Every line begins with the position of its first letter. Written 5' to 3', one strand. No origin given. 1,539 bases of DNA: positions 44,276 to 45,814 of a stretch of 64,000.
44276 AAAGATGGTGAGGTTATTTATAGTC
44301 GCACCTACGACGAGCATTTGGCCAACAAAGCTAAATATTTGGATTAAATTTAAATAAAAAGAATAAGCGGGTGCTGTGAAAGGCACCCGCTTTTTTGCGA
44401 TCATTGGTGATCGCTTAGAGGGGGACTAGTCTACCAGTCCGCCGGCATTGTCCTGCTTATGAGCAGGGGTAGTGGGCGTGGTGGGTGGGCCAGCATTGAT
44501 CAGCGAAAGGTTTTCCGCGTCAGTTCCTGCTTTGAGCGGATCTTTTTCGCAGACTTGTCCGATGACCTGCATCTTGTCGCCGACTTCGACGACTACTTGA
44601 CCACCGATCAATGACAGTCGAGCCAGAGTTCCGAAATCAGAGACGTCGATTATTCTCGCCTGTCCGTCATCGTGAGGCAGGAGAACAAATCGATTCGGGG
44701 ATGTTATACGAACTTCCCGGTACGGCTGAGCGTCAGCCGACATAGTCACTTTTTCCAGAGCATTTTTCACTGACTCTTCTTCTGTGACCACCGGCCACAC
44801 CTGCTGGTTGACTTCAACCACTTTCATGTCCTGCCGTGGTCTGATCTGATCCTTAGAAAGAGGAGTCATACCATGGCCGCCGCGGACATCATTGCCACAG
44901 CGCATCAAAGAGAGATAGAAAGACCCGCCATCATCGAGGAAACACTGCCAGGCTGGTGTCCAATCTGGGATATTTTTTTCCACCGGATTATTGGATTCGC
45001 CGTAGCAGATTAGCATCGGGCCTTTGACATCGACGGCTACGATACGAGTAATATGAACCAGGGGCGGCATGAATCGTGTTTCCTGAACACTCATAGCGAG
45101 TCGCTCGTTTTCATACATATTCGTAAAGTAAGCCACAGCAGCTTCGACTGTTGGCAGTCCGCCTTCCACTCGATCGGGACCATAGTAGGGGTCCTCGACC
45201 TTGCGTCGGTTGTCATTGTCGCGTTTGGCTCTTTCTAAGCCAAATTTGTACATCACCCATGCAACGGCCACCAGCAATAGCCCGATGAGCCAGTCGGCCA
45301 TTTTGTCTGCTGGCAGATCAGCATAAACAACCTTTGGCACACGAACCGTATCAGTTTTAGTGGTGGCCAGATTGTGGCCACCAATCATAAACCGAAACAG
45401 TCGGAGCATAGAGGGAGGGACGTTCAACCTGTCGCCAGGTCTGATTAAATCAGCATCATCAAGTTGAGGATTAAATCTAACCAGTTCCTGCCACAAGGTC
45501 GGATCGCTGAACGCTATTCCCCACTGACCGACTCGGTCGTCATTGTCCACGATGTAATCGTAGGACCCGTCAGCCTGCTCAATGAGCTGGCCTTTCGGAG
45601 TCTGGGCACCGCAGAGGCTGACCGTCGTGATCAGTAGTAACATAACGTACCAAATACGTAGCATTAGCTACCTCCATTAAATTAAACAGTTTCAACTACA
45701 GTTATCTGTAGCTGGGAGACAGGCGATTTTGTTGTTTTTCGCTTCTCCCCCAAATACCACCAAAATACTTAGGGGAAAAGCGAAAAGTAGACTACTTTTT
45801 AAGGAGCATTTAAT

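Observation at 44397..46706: G+C-rich two-gene island (LysM membrane protein and beta-rich protein) wedged between mltG and the rplJ promoter/leader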

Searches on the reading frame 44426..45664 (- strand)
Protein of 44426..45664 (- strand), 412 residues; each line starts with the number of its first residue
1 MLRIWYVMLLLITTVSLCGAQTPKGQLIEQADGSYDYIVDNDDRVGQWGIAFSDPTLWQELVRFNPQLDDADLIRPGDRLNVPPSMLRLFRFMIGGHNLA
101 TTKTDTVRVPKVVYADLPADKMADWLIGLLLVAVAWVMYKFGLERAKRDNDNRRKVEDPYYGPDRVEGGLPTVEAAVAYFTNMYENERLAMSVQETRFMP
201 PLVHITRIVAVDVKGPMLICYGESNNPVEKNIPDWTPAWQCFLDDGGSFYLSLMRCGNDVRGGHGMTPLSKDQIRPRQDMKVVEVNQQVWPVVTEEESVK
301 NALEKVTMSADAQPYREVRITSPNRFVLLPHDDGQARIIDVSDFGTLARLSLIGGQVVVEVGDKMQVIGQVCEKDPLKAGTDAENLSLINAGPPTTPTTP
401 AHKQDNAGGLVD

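Call 5: search_protein_families(library=pfam, proteins=[window:44426-45664:-], max_evalue=0.1)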
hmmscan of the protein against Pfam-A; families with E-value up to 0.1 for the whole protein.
window:44426-45664:- (412 aa): 1 family
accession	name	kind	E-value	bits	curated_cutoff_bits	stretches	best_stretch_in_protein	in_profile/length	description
PF01476.26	LysM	-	0.011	16.1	20.9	1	48-83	10-43/43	LysM domain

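Call 6: search_protein_families(library=phrogs, proteins=[window:44426-45664:-], max_evalue=0.1)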
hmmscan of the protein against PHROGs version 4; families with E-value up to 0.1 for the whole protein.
window:44426-45664:- (412 aa): 0 families

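Call 7: search_protein_families(library=ncbifam, proteins=[window:44426-45664:-], max_evalue=0.1)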
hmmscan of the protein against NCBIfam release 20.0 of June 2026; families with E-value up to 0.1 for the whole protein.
window:44426-45664:- (412 aa): 1 family
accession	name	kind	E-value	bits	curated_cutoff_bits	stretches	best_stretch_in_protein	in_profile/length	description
TIGR02899.1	spore_safA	subfamily_domain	0.00031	20.6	67.85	1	59-83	19-43/44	SafA/ExsA family spore coat assembly protein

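Call 8: find_homologous_proteins(query=window:44426-45664:-)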
Query window:44426-45664:- (412 aa): 8 proteins with E <= 0.001 among 6461 candidates.
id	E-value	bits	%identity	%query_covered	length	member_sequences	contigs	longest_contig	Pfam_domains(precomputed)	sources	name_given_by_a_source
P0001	4.1e-282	953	100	100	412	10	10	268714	-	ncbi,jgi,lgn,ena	-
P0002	1.6e-150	520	58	95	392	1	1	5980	-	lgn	-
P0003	1.7e-82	296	42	89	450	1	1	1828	-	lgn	-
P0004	1.3e-74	270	38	96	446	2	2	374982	-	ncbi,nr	ncbi:MAG: hypothetical protein HOE19_04060 [Candidatus Komeilibacteria bacterium]|nr:hypothetical pr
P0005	4.6e-68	248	39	89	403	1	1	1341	-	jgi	jgi:hypothetical protein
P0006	5.6e-67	245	39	89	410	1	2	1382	-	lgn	-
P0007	2.8e-59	219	39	80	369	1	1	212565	-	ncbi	ncbi:MAG: hypothetical protein ABIH38_03435 [Patescibacteria group bacterium]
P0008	1.4e-57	214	35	93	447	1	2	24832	-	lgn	-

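Call 10: find_encoding_contigs(protein=P0002, flank=6000, max_places=3)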
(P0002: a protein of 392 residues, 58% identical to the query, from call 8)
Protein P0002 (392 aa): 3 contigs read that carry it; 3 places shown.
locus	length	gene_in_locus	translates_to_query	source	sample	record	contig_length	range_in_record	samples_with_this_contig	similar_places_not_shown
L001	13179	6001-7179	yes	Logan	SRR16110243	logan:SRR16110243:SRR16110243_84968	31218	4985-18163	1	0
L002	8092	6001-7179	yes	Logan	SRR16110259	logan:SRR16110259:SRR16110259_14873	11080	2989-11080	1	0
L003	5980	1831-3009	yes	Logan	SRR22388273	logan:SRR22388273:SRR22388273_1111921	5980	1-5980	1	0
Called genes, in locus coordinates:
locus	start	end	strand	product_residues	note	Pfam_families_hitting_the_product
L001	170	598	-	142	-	-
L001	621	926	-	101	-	-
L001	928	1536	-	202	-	-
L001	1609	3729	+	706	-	-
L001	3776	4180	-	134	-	PF16320:Ribosomal_L12_N, PF00542:Ribosomal_L12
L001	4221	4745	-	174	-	PF00466:Ribosomal_L10, PF27436:RL10_C (weak)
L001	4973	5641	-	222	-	-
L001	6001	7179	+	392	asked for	-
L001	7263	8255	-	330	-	PF02618:YceG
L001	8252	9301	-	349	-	PF00483:NTP_transferase, PF22640:ManC_GMP_beta-helix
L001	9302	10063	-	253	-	PF02673:BacA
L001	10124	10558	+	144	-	PF02681:DUF212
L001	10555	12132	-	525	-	PF01676:Metalloenzyme, PF06415:iPGM_N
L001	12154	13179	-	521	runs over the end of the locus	PF01676:Metalloenzyme, PF06415:iPGM_N, PF01663:Phosphodiest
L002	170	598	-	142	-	-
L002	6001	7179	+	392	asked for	-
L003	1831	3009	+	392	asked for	-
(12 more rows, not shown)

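Call 11: find_encoding_contigs(protein=P0004, flank=8000, max_places=3)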
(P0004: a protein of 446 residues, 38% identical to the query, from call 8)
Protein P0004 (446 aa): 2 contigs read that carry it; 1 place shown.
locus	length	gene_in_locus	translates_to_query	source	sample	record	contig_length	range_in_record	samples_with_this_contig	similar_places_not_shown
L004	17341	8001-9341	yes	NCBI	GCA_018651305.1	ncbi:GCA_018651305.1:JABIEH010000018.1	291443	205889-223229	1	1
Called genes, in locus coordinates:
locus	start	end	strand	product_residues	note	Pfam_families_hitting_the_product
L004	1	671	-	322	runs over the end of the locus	PF01209:Ubie_methyltran (faint), PF01795:Methyltransf_5, PF05175:MTS (faint), PF13847:Methyltransf_31 (faint)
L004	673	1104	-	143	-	PF02381:MraZ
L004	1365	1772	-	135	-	-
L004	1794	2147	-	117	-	-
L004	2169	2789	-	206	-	-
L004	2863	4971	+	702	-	-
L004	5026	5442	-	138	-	PF16320:Ribosomal_L12_N, PF00542:Ribosomal_L12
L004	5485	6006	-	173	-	PF00466:Ribosomal_L10, PF27436:RL10_C (weak)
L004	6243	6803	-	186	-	PF01966:HD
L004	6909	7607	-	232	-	-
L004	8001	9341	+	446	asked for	-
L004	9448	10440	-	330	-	PF02618:YceG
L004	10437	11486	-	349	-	PF00483:NTP_transferase, PF22640:ManC_GMP_beta-helix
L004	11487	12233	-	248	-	PF02673:BacA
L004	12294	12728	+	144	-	PF02681:DUF212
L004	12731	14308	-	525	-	PF01676:Metalloenzyme, PF06415:iPGM_N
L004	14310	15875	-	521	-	PF01676:Metalloenzyme, PF06415:iPGM_N, PF01663:Phosphodiest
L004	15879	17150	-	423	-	PF03952:Enolase_N, PF00113:Enolase_C, PF13378:MR_MLE_C (weak)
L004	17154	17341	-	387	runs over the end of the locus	PF00162:PGK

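Call 12: find_encoding_contigs(protein=P0007, flank=8000, max_places=3)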
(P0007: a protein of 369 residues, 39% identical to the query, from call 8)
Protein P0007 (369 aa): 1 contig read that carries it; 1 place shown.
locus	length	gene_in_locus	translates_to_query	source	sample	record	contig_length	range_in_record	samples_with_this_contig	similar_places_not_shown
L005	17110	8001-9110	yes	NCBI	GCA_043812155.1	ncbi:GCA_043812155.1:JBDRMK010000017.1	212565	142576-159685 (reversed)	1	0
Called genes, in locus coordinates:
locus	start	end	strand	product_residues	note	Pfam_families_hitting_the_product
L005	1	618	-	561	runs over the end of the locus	-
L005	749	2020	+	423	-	PF02366:PMT, PF13231:PMT_2, PF02366:PMT, PF16192:PMT_4TMC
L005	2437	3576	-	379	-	-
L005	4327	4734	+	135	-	-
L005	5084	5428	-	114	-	-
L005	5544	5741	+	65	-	-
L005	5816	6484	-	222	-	PF00551:Formyl_trans_N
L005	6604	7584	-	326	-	PF00892:EamA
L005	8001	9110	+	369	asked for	-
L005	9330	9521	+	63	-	PF23477:zf_Tbcl_2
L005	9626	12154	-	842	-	PF00690:Cation_ATPase_N, PF00122:E1-E2_ATPase, PF00702:Hydrolase, PF13246:Cation_ATPase, PF00689:Cation_ATPase_C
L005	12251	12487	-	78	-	PF18898:DUF5654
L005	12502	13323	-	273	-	PF04015:DUF362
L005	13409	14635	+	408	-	PF00890:FAD_binding_2, PF01134:GIDA (faint), PF01266:DAO (faint), PF03486:HI0933_like, PF07992:Pyr_redox_2, PF12831:FAD_oxidored (weak), PF13738:Pyr_redox_3 (faint), PF22780:HI0933_like_1st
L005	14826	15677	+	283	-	-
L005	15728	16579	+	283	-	-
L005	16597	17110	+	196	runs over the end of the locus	-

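Call 14: find_encoding_contigs(protein=P0001, flank=3000, max_places=6)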
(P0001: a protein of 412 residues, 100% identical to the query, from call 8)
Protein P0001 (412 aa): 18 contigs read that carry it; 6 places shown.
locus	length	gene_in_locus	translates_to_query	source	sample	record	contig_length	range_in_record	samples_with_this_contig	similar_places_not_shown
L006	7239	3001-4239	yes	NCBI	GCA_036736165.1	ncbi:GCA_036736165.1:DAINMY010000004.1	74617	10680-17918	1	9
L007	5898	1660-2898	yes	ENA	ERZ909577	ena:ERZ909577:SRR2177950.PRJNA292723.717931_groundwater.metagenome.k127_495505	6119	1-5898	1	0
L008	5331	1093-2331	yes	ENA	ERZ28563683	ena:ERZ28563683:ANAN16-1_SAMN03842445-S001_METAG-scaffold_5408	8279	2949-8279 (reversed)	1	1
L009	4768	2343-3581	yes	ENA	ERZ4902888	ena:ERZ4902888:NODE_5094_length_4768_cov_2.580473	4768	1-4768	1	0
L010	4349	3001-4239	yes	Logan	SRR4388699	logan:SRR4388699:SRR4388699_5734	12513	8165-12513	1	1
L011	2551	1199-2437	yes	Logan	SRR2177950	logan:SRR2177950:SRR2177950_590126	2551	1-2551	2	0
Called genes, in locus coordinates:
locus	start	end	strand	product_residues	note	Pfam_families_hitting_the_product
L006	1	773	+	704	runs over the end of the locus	-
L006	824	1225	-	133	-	PF16320:Ribosomal_L12_N, PF00542:Ribosomal_L12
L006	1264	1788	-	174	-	PF00466:Ribosomal_L10, PF27436:RL10_C (faint)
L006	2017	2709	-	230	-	-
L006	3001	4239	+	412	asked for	-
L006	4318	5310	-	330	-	PF02618:YceG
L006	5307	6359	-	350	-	PF00483:NTP_transferase, PF22640:ManC_GMP_beta-helix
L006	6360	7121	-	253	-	PF02673:BacA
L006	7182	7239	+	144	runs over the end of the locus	PF02681:DUF212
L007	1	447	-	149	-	?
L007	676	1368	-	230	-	-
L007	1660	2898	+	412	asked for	-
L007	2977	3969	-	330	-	PF02618:YceG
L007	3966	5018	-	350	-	PF00483:NTP_transferase, PF22640:ManC_GMP_beta-helix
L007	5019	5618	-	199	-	PF02673:BacA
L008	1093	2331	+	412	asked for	-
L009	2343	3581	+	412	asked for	-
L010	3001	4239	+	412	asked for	-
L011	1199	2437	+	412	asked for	-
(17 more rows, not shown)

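Call 17: find_encoding_contigs(protein=P0008, flank=8000, max_places=2)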
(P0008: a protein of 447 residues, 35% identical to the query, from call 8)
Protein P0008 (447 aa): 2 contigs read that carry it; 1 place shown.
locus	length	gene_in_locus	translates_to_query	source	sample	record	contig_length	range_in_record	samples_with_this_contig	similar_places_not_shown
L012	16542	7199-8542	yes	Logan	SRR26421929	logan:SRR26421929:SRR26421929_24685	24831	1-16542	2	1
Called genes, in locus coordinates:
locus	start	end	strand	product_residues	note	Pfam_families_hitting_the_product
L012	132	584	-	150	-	PF00588:SpoU_methylase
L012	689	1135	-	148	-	PF00293:NUDIX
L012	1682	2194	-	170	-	-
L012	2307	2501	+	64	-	-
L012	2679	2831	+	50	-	-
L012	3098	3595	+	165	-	-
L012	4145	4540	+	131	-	-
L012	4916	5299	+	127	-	-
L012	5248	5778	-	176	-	-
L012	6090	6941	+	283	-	-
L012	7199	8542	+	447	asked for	-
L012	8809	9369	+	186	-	-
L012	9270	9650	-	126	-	-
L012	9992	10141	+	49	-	-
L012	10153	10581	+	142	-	-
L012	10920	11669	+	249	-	PF13462:Thioredoxin_4, PF01323:DSBA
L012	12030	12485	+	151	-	PF22811:Zn_ribbon_NrdR, PF03477:ATP-cone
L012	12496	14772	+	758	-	PF03477:ATP-cone, PF00317:Ribonuc_red_lgN, PF02867:Ribonuc_red_lgC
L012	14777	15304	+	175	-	PF02572:CobA_CobO_BtuR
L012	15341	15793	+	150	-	PF14478:DUF4430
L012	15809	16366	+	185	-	PF20221:DUF6580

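Call 33: predict_structure(alignment_id=A1)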
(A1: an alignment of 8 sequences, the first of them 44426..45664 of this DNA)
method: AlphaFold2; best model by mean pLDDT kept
length: 412 residues; sequences in the alignment: 8
mean_pLDDT: 65.3   pTM: 0.35
mean pLDDT of the five models: 65.3, 61.7, 59.0, 59.0, 58.7
residues with pLDDT >= 90: 0; 70-90: 204; 50-70: 122; < 50: 86
segments of 3 or more residues with pLDDT < 50: 1-3, 13-19, 95-122, 255-265, 380-382, 384-386, 390-412
pLDDT, mean of each block of 10 residues (from residue 1): 51 44 73 78 69 71 83 80 78 50 29 37 67 83 74 58 57 77 73 67 82 75 60 79 68 47 48 81 81 57 62 79 80 77 72 78 75 63 49 38 34 35
secondary structure, 60 per line:
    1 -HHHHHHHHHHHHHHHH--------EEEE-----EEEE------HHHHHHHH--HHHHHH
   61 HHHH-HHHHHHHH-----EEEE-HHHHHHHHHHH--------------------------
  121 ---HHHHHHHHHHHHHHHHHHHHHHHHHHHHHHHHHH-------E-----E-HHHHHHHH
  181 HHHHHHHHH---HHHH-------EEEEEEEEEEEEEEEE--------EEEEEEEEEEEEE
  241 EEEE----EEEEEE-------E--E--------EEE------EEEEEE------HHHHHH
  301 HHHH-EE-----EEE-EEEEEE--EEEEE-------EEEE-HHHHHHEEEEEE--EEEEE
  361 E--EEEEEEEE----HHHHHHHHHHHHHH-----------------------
elements in order: H2-17 E26-29 E35-38 H45-52 H55-64 H66-73 E79-82 H84-94 H124-157 H173-189 H193-196 E204-219 E228-244 E249-254 E274-276 E283-288 H295-304 E313-315 E317-322 E325-329 E337-340 H342-347 E348-353 E356-361 E364-371 H376-389

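Call 39: fold_search(model_id=the predicted structure, library=pdb)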
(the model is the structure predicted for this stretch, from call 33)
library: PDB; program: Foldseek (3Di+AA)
matches with E <= 10: 477; with E <= 0.001: 0
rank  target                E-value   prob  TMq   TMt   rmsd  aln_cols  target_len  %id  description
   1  6nq3_F                4.5e-02  0.09  0.09  0.11  30.2       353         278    8  Crystal Structure of a SUZ12-RBBP4-PHF19-JARID2 Heterotetrameric Complex (released 2020-01-29)
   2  6am0_F                7.0e-02  0.11  0.08  0.15  28.7       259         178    7  Crystal structure of K. lactis Edc1-Dcp1-Dcp2-Edc3 decapping complex with synthetic cap substrate analog (released 2018-03-21)
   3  6oe9                  1.5e-01  0.06  0.07  0.12  16.5       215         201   10  Crystal structure of p204 HIN1 domain (released 2019-07-10)
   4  4s37_B                1.6e-01  0.09  0.07  0.14  21.8       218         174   10  Crystal structure of R2 pyocin membrane-piercing spike (released 2016-01-27)
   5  4s37_D                1.8e-01  0.08  0.08  0.14  22.3       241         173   10  Crystal structure of R2 pyocin membrane-piercing spike (released 2016-01-27)
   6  8vmi_T                1.9e-01  0.06  0.09  0.11  29.9       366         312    8  PRC2_AJ119-450 bound to H3K4me3 (released 2025-01-15)
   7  3ulc                  2.2e-01  0.51  0.11  0.31  15.5        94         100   14  Crystal structure of the pleckstrin homology domain of Saccharomyces cerevisiae Avo1, a TORC2 subunit, in the P3121 crys (released 2012-04-11)
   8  4b55                  2.3e-01  0.05  0.06  0.09  23.3       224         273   10  Crystal Structure of the Covalent Adduct Formed between Mycobacterium marinum Aryalamine N-acetyltransferase and Phenyl  (released 2013-01-16)
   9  8idx_A                2.3e-01  0.04  0.07  0.12  16.4       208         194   10  Structure of p205 HIN (released 2024-02-14)
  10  1w6f_A                2.4e-01  0.04  0.06  0.08  22.5       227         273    9  Arylamine N-acetyltransferase from Mycobacterium smegmatis with the anti-tubercular drug isoniazid bound in the active (released 2005-02-23)
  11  7z4b_EA               2.4e-01  0.04  0.07  0.09  58.9       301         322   14  Bacteriophage SU10 virion (C1) (released 2022-12-28)
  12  5b3u_B                2.7e-01  0.08  0.08  0.10  20.9       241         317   12  Crystal structure of biliverdin reductase in complex with NADP+ from Synechocystis sp. PCC 6803 (released 2017-02-15)
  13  8x70_A                2.7e-01  0.05  0.08  0.12  16.0       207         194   11  The Crystal Structure of IFI16 from Biortus. (released 2023-12-27)
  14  4bgf_F                3.4e-01  0.05  0.08  0.10  19.7       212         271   11  The 3D-structure of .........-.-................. from M. tuberculosis (released 2013-07-24)
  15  7cnz_C                3.8e-01  0.14  0.10  0.15  11.5       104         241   15  Crystal structure of 10PE bound PSD from E. coli (2.70 A) (released 2021-03-24)
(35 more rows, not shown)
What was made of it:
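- Tried and rejected: The PDB fold search found nothing below E 0.04 (call 39).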

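Call 40: search_protein_representatives(alignment_id=A1)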
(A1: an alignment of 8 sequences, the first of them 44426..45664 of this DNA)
Query: 8 sequences, 426 profile positions. Proteins with E-value up to 0.001 (for the whole library): 872; up to 1e-10: 113; up to 1e-30: 22. The best 150 are listed.
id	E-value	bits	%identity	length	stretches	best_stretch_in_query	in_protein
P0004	2.8e-171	586.3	-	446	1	7-423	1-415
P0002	4.5e-169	579.0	-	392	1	6-415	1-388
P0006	6.1e-169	578.6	-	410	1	1-402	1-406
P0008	4.7e-157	539.4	-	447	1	2-426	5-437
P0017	4.9e-152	522.9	-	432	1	6-413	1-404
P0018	1.7e-136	471.7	-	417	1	4-410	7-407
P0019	1.1e-124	432.8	-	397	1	4-394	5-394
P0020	1.5e-121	422.5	-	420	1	3-399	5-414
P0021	5.3e-118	410.8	-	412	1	5-410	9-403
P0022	2.3e-116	405.3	-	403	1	6-396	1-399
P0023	4.8e-116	404.3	-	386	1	4-421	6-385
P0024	4.0e-102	358.4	-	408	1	7-416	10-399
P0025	1.3e-101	356.8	-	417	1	4-415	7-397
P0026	1.3e-94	333.7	-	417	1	7-413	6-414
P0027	2.2e-68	247.3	-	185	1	241-414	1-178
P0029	1.7e-63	231.2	-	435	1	6-328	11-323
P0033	1.1e-37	146.1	-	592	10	36-83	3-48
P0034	5.4e-37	143.9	-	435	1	36-327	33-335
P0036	8.2e-24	100.4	-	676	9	59-84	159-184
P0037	1.4e-23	99.7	-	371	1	176-398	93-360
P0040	1.2e-21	93.4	-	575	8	48-83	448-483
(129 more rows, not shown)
